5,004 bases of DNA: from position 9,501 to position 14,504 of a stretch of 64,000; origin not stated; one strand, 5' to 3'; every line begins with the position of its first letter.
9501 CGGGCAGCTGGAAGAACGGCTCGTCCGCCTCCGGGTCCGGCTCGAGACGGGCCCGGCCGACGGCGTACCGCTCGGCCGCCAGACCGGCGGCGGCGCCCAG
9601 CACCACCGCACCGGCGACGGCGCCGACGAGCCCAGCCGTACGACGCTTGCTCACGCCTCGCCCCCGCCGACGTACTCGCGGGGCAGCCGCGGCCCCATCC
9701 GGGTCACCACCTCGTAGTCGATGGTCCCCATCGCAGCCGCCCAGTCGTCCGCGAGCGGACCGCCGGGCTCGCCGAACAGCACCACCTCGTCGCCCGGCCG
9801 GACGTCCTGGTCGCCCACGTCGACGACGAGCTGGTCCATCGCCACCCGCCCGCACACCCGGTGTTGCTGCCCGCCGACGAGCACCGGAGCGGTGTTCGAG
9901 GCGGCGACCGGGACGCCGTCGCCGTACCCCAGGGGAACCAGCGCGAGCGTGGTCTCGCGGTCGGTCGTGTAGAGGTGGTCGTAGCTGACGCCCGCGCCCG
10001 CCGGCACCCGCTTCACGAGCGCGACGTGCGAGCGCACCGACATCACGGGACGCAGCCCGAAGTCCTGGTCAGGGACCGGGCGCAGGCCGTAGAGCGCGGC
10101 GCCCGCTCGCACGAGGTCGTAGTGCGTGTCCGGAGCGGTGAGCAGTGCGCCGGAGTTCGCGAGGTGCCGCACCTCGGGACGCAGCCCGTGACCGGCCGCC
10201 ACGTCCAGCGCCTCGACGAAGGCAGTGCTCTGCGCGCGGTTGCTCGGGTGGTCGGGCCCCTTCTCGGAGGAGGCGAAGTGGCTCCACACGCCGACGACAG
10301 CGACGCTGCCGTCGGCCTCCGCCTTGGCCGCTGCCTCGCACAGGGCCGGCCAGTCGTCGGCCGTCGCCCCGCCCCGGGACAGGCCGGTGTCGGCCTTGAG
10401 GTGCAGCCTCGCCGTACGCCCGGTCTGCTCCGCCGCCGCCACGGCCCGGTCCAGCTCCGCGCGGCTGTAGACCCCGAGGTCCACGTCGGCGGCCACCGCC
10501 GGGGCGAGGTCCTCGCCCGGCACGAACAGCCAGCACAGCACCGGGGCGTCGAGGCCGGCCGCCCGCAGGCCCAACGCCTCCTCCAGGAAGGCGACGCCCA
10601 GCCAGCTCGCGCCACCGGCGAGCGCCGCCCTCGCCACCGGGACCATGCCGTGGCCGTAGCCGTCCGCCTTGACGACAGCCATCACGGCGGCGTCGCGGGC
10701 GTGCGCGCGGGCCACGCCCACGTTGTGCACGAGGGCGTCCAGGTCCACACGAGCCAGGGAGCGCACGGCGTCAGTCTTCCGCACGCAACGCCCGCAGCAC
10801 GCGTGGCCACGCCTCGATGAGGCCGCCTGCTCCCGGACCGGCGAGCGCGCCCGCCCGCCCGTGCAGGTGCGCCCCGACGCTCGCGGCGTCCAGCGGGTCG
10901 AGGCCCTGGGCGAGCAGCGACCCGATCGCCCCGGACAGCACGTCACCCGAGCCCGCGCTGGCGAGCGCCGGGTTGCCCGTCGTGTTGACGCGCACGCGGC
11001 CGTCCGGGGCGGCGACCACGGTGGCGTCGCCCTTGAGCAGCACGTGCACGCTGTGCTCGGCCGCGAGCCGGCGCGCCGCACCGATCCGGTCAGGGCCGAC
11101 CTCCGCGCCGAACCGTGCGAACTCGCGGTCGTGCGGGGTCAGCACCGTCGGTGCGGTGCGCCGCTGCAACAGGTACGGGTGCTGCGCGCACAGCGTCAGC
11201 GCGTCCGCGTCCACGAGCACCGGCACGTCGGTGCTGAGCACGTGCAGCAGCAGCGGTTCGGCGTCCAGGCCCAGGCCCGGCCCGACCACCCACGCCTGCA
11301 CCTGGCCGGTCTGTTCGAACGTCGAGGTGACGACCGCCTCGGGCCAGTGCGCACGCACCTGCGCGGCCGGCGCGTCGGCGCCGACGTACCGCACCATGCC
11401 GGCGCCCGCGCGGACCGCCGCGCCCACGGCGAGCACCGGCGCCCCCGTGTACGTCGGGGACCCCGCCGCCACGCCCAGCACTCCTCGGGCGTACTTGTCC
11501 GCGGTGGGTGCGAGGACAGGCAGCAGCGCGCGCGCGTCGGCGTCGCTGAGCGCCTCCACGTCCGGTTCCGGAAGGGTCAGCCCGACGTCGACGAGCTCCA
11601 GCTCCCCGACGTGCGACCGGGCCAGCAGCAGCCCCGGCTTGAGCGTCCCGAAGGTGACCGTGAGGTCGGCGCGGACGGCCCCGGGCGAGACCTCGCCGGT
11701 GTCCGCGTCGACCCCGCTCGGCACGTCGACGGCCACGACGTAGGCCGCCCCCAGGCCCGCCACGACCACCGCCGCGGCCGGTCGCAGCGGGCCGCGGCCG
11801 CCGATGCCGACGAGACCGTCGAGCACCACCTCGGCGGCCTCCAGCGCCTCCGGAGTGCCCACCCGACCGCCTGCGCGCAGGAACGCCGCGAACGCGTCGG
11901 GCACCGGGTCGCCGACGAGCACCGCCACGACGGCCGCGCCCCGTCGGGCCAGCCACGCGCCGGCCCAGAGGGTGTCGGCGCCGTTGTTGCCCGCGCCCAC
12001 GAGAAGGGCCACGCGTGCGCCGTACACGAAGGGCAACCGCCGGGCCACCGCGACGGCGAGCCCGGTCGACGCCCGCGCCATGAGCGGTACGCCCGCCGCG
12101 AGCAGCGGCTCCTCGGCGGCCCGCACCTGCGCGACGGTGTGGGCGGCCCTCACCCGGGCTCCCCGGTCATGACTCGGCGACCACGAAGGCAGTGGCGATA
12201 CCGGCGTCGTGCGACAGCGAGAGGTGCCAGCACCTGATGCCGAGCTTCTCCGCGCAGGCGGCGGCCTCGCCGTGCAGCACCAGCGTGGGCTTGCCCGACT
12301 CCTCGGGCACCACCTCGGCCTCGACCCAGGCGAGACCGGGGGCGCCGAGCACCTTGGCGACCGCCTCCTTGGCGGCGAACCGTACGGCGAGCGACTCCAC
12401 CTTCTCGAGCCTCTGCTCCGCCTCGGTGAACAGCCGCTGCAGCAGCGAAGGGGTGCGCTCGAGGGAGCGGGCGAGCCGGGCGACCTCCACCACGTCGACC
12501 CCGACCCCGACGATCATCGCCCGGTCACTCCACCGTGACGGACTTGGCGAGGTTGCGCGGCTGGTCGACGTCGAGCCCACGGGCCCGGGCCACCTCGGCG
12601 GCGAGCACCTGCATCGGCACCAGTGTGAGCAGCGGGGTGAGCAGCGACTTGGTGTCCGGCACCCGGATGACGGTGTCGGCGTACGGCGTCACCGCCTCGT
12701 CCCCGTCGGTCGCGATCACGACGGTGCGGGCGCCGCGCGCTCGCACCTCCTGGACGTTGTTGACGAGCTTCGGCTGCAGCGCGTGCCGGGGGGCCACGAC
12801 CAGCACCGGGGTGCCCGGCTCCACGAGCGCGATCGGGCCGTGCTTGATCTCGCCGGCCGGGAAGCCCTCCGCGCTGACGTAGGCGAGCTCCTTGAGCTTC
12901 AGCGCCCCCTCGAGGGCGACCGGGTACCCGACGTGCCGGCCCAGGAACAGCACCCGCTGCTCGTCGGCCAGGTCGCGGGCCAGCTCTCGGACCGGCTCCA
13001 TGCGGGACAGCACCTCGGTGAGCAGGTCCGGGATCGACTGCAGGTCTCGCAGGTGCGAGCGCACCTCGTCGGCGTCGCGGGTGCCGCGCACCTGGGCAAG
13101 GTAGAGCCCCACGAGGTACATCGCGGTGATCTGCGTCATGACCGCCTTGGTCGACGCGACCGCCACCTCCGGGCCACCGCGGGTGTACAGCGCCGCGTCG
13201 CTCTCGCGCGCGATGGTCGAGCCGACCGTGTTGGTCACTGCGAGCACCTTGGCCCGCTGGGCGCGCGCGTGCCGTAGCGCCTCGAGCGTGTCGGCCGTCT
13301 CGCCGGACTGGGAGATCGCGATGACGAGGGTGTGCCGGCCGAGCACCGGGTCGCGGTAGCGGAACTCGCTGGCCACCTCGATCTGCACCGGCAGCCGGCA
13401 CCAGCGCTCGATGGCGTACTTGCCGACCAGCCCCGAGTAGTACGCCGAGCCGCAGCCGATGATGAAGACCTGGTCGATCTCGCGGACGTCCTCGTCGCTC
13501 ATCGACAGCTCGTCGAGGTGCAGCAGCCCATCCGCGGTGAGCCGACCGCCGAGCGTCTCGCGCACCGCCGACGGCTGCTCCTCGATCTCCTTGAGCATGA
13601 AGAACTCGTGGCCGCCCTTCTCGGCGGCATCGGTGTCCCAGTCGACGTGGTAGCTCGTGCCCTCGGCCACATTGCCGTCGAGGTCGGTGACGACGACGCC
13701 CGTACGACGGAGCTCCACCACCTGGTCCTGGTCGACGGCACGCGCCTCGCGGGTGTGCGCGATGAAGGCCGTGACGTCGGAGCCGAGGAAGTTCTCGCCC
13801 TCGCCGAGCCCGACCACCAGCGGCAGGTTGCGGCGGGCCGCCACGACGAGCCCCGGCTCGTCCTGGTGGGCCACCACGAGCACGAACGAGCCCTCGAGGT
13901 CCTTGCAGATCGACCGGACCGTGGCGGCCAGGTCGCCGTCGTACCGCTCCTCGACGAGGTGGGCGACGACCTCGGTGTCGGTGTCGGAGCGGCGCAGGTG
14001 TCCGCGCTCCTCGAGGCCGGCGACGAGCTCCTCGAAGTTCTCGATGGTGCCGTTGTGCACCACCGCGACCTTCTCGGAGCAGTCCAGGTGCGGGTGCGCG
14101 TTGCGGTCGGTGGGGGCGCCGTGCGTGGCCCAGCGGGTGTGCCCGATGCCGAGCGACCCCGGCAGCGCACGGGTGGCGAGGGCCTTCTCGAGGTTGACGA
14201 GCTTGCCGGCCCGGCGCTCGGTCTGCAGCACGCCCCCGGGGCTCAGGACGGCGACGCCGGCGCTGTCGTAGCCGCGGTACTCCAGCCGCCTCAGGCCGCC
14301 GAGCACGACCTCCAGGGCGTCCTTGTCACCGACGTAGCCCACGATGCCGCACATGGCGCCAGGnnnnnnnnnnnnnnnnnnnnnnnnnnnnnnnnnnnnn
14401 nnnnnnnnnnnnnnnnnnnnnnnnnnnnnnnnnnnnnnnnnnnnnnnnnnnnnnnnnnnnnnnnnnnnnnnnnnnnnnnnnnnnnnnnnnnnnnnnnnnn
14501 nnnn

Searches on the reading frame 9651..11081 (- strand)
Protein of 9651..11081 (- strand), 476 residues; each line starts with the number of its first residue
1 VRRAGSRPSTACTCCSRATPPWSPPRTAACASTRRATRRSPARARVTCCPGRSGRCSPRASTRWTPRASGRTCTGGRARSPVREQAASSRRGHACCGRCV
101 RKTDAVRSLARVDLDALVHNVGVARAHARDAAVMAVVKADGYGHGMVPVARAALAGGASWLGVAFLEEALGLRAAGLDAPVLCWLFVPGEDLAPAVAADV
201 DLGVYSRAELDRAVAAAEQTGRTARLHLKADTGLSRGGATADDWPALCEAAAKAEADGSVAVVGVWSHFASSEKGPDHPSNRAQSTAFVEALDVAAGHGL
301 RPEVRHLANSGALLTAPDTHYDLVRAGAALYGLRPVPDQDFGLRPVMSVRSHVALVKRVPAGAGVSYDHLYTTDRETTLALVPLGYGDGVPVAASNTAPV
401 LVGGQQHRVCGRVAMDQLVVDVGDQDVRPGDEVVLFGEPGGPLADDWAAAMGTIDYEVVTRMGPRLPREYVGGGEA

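Call 76: search_protein_families(library=pfam, proteins=[window:9651-11081:-], max_evalue=0.00001)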
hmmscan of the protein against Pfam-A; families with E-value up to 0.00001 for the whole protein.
window:9651-11081:- (476 aa): 2 families
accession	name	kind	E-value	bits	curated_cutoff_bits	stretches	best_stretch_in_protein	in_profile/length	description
PF01168.26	Ala_racemase_N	-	9e-67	225.4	24.1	1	112-335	1-220/220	Alanine racemase, N-terminal domain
PF00842.27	Ala_racemase_C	-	8.6e-42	142.2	25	1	346-470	1-127/127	Alanine racemase, C-terminal domain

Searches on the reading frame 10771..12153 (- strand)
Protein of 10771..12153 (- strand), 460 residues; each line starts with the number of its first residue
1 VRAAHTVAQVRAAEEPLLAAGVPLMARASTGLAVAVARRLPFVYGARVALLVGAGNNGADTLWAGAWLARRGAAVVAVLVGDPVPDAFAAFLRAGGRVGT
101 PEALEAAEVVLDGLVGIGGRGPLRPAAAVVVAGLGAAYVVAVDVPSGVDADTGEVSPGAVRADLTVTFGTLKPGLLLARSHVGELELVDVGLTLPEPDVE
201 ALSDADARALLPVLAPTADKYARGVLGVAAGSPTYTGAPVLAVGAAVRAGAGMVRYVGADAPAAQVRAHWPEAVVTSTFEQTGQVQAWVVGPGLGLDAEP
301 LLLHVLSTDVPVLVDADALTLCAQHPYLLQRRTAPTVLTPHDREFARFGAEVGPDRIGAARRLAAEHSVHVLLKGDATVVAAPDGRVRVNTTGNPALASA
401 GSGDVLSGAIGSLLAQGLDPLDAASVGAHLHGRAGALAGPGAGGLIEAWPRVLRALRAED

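Call 76: search_protein_families(library=pfam, proteins=[window:10771-12153:-], max_evalue=0.00001)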
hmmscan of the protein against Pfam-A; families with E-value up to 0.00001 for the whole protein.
window:10771-12153:- (460 aa): 2 families
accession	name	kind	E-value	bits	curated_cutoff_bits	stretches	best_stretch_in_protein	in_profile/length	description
PF01256.23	Carb_kinase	-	1.2e-59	202.1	27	1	227-438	2-223/242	NAD(P)H-hydrate dehydratase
PF03853.21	YjeF_N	-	1.2e-30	107.2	24.9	1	24-174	4-169/169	YjeF-related protein N-terminus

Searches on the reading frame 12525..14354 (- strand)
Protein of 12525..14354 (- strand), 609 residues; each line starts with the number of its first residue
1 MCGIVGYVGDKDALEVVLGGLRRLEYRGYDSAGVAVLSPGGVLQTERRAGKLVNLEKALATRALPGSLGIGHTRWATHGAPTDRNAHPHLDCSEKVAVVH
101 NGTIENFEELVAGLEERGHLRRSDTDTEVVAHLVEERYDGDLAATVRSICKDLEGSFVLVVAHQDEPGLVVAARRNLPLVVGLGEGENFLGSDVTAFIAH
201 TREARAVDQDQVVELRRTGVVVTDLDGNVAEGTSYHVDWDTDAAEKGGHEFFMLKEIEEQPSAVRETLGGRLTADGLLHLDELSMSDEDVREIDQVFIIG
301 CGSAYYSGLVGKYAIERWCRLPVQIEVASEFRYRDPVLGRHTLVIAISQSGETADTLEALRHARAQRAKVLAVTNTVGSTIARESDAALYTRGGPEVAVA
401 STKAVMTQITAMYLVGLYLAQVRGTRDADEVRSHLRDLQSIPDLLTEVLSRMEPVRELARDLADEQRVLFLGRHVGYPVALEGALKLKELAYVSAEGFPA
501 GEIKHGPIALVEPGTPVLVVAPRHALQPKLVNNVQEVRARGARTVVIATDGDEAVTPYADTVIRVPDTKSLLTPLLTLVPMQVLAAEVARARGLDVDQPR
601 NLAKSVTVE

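Call 76: search_protein_families(library=pfam, proteins=[window:12525-14354:-], max_evalue=0.00001)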
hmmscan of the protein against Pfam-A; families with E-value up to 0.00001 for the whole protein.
window:12525-14354:- (609 aa): 3 families
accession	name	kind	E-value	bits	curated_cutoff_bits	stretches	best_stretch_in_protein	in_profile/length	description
PF01380.27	SIS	-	6.1e-50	168.9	25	2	292-414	4-127/131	SIS domain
PF13522.11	GATase_6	-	1.9e-17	63.9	27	1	66-186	10-123/130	Glutamine amidotransferase domain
PF13537.11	GATase_7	-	1.2e-13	51.6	25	1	82-197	9-121/123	Glutamine amidotransferase domain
